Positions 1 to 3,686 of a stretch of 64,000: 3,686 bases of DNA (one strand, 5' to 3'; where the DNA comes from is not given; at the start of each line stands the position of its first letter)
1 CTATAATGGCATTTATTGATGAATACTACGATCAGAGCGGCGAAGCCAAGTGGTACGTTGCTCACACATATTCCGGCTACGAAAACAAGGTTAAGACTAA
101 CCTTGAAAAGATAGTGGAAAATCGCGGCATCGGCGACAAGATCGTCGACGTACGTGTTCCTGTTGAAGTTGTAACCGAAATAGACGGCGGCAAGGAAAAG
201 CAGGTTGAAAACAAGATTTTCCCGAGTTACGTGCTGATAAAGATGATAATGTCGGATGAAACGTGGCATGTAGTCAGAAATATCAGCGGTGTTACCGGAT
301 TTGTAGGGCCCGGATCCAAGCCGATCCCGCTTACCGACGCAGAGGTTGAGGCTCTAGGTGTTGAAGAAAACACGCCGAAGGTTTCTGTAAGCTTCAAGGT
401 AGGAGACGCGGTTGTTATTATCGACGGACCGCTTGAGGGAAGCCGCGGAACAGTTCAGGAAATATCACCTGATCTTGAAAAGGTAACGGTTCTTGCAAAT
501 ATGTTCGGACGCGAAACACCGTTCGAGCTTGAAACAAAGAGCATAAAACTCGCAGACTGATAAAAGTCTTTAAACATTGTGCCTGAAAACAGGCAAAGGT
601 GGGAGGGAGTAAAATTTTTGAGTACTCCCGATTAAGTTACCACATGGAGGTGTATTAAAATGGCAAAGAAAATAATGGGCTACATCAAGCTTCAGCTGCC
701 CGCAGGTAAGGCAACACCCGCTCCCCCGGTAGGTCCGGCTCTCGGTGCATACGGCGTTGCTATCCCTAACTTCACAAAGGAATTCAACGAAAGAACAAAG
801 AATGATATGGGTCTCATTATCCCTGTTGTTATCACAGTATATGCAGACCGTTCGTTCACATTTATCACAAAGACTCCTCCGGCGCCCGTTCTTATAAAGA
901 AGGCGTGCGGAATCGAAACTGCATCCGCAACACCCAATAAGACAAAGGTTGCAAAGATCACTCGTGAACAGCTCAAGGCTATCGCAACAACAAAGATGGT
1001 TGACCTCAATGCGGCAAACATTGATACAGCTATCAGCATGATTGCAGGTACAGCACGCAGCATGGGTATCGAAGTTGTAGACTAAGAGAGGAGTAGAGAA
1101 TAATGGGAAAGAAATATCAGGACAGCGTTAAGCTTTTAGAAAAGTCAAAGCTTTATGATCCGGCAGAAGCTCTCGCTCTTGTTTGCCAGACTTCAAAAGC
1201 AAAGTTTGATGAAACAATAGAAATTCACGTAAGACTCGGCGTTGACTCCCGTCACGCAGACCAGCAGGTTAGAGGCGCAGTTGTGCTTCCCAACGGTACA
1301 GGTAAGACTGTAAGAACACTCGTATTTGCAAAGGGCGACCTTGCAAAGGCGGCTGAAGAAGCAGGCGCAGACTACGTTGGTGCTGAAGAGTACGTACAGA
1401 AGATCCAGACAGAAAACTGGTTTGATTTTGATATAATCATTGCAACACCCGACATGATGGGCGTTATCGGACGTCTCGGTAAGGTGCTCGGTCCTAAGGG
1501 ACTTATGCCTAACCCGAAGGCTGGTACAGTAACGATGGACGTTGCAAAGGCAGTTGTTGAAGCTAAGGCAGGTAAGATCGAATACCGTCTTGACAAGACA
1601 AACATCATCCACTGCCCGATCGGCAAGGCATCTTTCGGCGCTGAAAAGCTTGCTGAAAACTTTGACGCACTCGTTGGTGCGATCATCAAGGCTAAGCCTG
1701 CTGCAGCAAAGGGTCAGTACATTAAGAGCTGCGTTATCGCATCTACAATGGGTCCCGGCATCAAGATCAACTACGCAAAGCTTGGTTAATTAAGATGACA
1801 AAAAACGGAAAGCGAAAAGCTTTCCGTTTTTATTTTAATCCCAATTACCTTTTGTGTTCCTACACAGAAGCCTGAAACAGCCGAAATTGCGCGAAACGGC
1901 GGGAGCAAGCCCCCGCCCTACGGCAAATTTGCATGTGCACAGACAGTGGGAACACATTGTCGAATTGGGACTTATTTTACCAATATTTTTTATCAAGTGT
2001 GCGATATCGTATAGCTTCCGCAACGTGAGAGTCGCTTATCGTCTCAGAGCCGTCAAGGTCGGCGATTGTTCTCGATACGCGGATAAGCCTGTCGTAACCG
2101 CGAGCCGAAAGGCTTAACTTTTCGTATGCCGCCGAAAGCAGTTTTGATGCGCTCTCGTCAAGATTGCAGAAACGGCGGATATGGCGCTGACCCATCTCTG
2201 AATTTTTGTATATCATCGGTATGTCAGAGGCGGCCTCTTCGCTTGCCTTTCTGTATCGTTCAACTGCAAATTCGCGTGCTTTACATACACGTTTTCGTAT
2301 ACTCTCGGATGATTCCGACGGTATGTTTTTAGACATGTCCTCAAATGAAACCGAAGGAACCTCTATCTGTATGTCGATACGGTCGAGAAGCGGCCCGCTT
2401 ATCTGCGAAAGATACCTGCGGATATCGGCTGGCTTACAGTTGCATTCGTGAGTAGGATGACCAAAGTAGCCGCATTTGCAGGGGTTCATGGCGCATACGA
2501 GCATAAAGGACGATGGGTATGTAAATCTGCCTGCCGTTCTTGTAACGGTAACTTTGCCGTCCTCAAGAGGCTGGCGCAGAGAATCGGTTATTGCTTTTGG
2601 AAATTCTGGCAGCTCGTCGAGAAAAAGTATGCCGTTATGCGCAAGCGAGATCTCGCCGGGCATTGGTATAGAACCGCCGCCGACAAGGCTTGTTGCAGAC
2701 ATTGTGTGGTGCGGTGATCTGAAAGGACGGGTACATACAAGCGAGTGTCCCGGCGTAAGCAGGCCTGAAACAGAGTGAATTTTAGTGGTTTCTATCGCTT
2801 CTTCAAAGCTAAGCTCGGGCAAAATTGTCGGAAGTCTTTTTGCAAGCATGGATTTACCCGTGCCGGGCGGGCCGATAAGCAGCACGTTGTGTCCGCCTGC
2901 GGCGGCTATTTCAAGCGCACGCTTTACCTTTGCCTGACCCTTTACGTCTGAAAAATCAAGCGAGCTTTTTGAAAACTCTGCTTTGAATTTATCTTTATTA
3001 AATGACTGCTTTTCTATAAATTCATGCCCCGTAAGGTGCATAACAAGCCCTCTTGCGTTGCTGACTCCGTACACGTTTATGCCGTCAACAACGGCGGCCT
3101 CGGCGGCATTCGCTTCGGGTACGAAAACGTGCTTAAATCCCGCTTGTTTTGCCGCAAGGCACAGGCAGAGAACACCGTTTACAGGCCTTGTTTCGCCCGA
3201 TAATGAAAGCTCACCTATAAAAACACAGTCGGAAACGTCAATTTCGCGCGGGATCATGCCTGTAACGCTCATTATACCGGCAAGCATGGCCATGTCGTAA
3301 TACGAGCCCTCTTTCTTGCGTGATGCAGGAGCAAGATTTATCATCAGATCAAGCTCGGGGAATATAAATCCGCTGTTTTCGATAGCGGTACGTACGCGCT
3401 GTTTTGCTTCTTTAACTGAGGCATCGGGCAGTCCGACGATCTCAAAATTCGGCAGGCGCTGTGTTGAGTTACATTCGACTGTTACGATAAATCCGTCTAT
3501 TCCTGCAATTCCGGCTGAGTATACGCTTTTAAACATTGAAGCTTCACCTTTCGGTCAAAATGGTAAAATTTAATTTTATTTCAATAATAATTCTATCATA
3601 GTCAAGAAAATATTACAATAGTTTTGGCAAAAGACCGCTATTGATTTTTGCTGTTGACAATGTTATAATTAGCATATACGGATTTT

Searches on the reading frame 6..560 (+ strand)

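Call 13: search_protein_families(library=pfam, proteins=[window:6-560:+])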
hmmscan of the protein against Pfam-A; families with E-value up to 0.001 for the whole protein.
window:6-560:+ (184 aa): 3 families
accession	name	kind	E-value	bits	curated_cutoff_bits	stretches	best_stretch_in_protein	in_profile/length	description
PF02357.24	NusG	-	8.5e-30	103.6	22.2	1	15-117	2-92/93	Transcription termination factor nusG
PF23284.2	KOW2_Spt5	-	9.7e-06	25.8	28.9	1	133-180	2-47/50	Transcription elongation factor SPT5, second KOW domain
PF00467.35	KOW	-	1.8e-05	24.8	22.3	1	132-162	1-31/32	KOW motif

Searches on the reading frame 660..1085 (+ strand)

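Call 13: search_protein_families(library=pfam, proteins=[window:660-1085:+])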
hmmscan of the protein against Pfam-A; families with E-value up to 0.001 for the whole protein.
window:660-1085:+ (141 aa): 2 families
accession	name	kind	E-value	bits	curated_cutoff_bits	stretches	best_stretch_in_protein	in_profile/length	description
PF03946.19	Ribosomal_L11_N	-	2.5e-27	94.8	32.9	1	9-66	1-58/58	Ribosomal protein L11, N-terminal domain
PF00298.24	Ribosomal_L11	-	8e-26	90.7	21.4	1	71-139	1-69/69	Ribosomal protein L11, RNA binding domain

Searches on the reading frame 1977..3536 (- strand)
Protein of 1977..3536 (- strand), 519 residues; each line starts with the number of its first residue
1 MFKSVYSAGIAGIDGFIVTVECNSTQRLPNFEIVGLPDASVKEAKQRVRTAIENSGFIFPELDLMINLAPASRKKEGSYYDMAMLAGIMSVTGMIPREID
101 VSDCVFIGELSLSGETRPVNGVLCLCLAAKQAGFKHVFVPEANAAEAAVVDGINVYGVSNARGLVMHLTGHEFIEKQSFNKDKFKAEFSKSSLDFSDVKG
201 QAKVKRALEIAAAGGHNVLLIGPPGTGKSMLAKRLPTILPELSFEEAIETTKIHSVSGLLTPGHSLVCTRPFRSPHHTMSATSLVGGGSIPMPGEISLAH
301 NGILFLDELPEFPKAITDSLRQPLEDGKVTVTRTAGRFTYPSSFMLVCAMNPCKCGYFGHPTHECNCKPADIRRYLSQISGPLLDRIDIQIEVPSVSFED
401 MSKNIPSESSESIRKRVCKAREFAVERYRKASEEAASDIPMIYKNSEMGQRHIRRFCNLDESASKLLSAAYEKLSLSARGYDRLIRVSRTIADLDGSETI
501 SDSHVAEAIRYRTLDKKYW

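Call 13: search_protein_families(library=pfam, proteins=[window:1977-3536:-])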
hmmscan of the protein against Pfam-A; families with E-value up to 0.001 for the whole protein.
window:1977-3536:- (519 aa): 12 families
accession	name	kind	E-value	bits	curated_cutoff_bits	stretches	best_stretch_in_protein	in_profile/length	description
PF01078.27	Mg_chelatase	-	6.6e-95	316.8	20.3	1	194-400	1-206/207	Magnesium chelatase, subunit ChlI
PF13541.12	ChlI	-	9.6e-38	129.2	27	1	20-143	1-121/121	Subunit ChlI of Mg-chelatase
PF13335.12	Mg_chelatase_C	-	5.9e-32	110.6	26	1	408-512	2-94/94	Magnesium chelatase, subunit ChlI C-terminal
PF07728.20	AAA_5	-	3.5e-10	40.4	22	1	217-353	1-124/139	AAA domain (dynein-related subfamily)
PF05362.19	Lon_C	-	5.2e-08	33.1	21.1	1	40-146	69-175/205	Lon protease (S16) C-terminal proteolytic domain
PF00493.29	MCM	-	2.1e-07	30.7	23.3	0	293-359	114-180/224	MCM P-loop domain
PF00158.32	Sigma54_activat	-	2.6e-07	30.9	20.2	0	293-351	86-142/168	Sigma-54 interaction domain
PF13191.12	AAA_16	-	6.2e-05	24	32.6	1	203-240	11-49/167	AAA ATPase domain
PF20030.5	bpMoxR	-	9.6e-05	22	27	1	201-244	17-60/205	MoxR domain in the MoxR-vWA-beta-propeller ternary systems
PF05496.18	RuvB_N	-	0.00027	21.2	27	0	195-233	6-51/159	Holliday junction DNA helicase RuvB P-loop domain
PF00004.35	AAA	-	0.00028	21.8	21.2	0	218-235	1-18/131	ATPase family associated with various cellular activities (AAA)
PF14532.12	Sigma54_activ_2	-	0.00055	20.6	25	0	203-235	9-41/138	Sigma-54 interaction domain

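Call 25: find_homologous_proteins(query=window:1977-3536:-, max_evalue=1e-100)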
Query window:1977-3536:- (519 aa): 7990 proteins with E <= 1e-100 among 8000 candidates; the best 120 are listed.
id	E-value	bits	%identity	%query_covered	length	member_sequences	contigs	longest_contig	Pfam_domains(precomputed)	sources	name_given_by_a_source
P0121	0.0e+0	1157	99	100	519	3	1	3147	PF00158.33,PF13335.13,PF05362.20,PF00493.30,PF07728.21,PF01078.28,PF13541.13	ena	-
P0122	0.0e+0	1038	87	100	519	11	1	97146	PF00158.33,PF13335.13,PF05362.20,PF00493.30,PF07728.21,PF01078.28,PF13191.13,PF13541.13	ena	-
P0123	0.0e+0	1035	87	100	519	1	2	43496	PF00158.33,PF13335.13,PF05362.20,PF00493.30,PF07728.21,PF01078.28,PF13541.13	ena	-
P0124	0.0e+0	1029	87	100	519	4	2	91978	PF00158.33,PF13335.13,PF05362.20,PF00493.30,PF07728.21,PF01078.28,PF13541.13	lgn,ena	-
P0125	0.0e+0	1018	86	100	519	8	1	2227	PF00158.33,PF13335.13,PF00493.30,PF07728.21,PF01078.28,PF13541.13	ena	-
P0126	0.0e+0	1015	86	100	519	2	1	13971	PF00158.33,PF13335.13,PF05362.20,PF00493.30,PF07728.21,PF01078.28,PF13191.13,PF13541.13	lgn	-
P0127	2.2e-297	1005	85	100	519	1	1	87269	PF00158.33,PF13335.13,PF05362.20,PF00493.30,PF07728.21,PF01078.28,PF13191.13,PF13541.13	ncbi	-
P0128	3.4e-297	1004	85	100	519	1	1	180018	PF00158.33,PF13335.13,PF05362.20,PF00493.30,PF07728.21,PF01078.28,PF13541.13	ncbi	-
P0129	2.8e-295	998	84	100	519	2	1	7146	PF00158.33,PF13335.13,PF05362.20,PF00493.30,PF07728.21,PF01078.28,PF13541.13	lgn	-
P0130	2.9e-294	995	83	100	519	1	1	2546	PF00158.33,PF13335.13,PF05362.20,PF00493.30,PF07728.21,PF01078.28,PF13541.13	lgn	-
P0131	5.3e-288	974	82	100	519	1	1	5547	PF00158.33,PF13335.13,PF00493.30,PF07728.21,PF01078.28,PF13191.13,PF13541.13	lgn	-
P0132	1.8e-283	959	81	100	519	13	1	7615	PF00158.33,PF13335.13,PF05362.20,PF00493.30,PF07728.21,PF01078.28,PF13191.13,PF13541.13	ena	-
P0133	4.4e-278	941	78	100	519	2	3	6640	PF00158.33,PF13335.13,PF05362.20,PF00493.30,PF07728.21,PF01078.28,PF13541.13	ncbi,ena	-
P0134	3.7e-274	928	79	100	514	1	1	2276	PF20030.6,PF00158.33,PF13335.13,PF05362.20,PF00493.30,PF05496.19,PF07728.21,PF01078.28,PF13541.13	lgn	-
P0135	1.9e-270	916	77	100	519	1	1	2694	PF00158.33,PF13335.13,PF05362.20,PF00493.30,PF07728.21,PF01078.28,PF13191.13,PF13541.13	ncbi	-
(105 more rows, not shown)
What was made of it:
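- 1977..3536 (-): Divergent neighbour: YifB/ComM-type Mg-chelatase-like AAA ATPase. It was used as the synteny anchor. Calls 13, 25.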

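Call 26: find_encoding_contigs(protein=P0122, flank=4000, max_places=3)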
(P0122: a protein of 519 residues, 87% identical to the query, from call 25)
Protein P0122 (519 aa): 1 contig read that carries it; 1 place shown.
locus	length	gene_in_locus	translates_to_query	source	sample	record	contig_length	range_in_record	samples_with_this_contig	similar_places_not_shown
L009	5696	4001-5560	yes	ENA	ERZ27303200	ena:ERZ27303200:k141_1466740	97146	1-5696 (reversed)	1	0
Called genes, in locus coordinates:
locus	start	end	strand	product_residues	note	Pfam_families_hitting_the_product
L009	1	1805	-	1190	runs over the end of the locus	PF01855:POR_N, PF17147:PFOR_II, PF01558:POR, PF10371:EKR, PF00037:Fer4 (weak), PF12838:Fer4_7, PF13484:Fer4_16 (weak), PF02775:TPP_enzyme_C, +2 more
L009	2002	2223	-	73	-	-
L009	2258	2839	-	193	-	-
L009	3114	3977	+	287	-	PF01263:Aldose_epim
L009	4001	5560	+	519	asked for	PF05362:Lon_C (weak), PF13541:ChlI, PF00493:MCM (faint), PF01078:Mg_chelatase, PF00158:Sigma54_activat (faint), PF13191:AAA_16 (faint), PF07728:AAA_5, PF13335:Mg_chelatase_C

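Call 27: find_encoding_contigs(protein=P0128, flank=4000, max_places=3)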
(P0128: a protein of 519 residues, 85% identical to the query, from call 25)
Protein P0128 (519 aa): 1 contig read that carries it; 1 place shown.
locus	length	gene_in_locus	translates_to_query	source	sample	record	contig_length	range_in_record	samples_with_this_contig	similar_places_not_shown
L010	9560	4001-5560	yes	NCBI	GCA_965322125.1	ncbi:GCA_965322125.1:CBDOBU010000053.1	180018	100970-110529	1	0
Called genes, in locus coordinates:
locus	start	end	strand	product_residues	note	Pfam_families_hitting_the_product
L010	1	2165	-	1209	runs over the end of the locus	PF01855:POR_N, PF17147:PFOR_II, PF01558:POR, PF10371:EKR, PF00037:Fer4 (weak), PF12838:Fer4_7, PF13183:Fer4_8 (weak), PF02775:TPP_enzyme_C, +4 more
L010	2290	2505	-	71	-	-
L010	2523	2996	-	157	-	-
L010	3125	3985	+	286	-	PF01263:Aldose_epim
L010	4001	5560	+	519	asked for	PF05362:Lon_C (weak), PF13541:ChlI, PF00493:MCM (faint), PF01078:Mg_chelatase, PF00158:Sigma54_activat (faint), PF07728:AAA_5, PF13335:Mg_chelatase_C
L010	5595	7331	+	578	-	-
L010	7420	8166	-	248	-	PF07833:Cu_amine_oxidN1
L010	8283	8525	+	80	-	PF12844:HTH_19 (weak), PF13443:HTH_26, PF01381:HTH_3 (weak)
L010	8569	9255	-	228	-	PF00687:Ribosomal_L1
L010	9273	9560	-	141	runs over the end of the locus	PF03946:Ribosomal_L11_N, PF00298:Ribosomal_L11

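Call 28: find_encoding_contigs(protein=P0127, flank=4000, max_places=3)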
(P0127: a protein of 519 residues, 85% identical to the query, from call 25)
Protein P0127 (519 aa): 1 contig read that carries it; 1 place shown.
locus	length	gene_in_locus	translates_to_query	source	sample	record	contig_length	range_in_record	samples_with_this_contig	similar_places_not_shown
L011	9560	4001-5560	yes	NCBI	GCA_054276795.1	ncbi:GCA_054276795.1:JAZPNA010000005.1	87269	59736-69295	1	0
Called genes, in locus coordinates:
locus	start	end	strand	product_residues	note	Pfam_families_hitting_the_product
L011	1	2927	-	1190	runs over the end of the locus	PF01855:POR_N, PF17147:PFOR_II, PF01558:POR, PF10371:EKR, PF00037:Fer4 (weak), PF12838:Fer4_7, PF13183:Fer4_8 (weak), PF02775:TPP_enzyme_C, +2 more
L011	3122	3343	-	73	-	-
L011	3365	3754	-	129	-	PF02805:Ada_Zn_binding (faint)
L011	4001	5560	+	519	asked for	PF05362:Lon_C (weak), PF13541:ChlI, PF00493:MCM (faint), PF01078:Mg_chelatase, PF00158:Sigma54_activat (faint), PF13191:AAA_16 (faint), PF07728:AAA_5, PF13335:Mg_chelatase_C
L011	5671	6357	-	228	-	PF00687:Ribosomal_L1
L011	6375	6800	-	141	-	PF03946:Ribosomal_L11_N, PF00298:Ribosomal_L11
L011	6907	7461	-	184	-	PF02357:NusG, PF00467:KOW (weak), PF23284:KOW2_Spt5 (weak)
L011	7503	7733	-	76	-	PF00584:SecE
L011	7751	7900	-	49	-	PF00471:Ribosomal_L33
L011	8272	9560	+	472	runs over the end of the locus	PF00587:tRNA-synt_2b, PF03129:HGTP_anticodon, PF09180:ProRS-C_1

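Call 48: find_encoding_contigs(protein=P0121, flank=4000, max_places=5)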
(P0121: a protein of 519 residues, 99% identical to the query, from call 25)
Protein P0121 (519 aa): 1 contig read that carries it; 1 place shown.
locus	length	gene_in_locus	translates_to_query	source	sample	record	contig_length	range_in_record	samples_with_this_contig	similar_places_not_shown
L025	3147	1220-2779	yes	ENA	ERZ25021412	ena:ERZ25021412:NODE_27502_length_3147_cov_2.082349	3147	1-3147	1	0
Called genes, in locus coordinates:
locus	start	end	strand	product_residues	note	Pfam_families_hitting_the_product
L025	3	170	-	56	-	?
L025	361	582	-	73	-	-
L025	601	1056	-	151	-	-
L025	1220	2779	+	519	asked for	PF05362:Lon_C, PF13541:ChlI, PF00493:MCM (faint), PF01078:Mg_chelatase, PF00158:Sigma54_activat (faint), PF07728:AAA_5, PF13335:Mg_chelatase_C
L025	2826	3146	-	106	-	?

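Call 49: find_encoding_contigs(protein=P0124, flank=4000, max_places=3)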
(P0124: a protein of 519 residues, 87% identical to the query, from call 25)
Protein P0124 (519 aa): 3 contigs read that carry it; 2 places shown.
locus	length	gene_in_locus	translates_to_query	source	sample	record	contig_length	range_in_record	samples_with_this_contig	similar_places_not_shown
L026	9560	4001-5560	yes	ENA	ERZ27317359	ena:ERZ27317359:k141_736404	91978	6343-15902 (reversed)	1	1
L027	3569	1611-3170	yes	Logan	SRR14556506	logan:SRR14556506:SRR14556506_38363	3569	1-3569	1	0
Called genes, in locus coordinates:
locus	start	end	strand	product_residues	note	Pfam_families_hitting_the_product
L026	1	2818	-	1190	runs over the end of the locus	PF01855:POR_N, PF17147:PFOR_II, PF01558:POR, PF10371:EKR, PF00037:Fer4 (weak), PF12838:Fer4_7, PF13183:Fer4_8 (weak), PF02775:TPP_enzyme_C, +3 more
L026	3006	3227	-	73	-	-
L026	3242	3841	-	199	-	-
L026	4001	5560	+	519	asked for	PF05362:Lon_C (weak), PF13541:ChlI, PF00493:MCM (faint), PF01078:Mg_chelatase, PF00158:Sigma54_activat (faint), PF07728:AAA_5, PF13335:Mg_chelatase_C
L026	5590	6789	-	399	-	PF03315:SDH_beta, PF03313:SDH_alpha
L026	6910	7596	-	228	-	PF00687:Ribosomal_L1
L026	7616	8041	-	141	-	PF03946:Ribosomal_L11_N, PF00298:Ribosomal_L11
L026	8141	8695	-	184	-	PF02357:NusG, PF00467:KOW (weak), PF23284:KOW2_Spt5 (weak)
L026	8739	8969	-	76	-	PF00584:SecE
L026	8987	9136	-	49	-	PF00471:Ribosomal_L33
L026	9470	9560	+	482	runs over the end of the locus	PF00587:tRNA-synt_2b, PF03129:HGTP_anticodon, PF09180:ProRS-C_1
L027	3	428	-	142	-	?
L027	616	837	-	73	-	-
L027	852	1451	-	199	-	-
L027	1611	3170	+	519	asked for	PF05362:Lon_C (weak), PF13541:ChlI, PF00493:MCM (faint), PF01078:Mg_chelatase, PF00158:Sigma54_activat (faint), PF07728:AAA_5, PF13335:Mg_chelatase_C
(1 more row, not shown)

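Call 83: find_encoding_contigs(protein=window:1977-3536:-, flank=3000, max_places=10)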
Protein window:1977-3536:- (519 aa): 3 contigs read that carry it; 1 place shown.
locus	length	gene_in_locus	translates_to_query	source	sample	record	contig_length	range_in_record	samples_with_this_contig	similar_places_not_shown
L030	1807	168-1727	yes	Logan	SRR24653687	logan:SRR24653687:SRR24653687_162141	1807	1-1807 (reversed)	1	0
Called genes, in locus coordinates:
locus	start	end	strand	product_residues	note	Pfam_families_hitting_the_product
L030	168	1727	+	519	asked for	PF05362:Lon_C, PF13541:ChlI, PF00493:MCM (faint), PF01078:Mg_chelatase, PF00158:Sigma54_activat (faint), PF07728:AAA_5, PF13335:Mg_chelatase_C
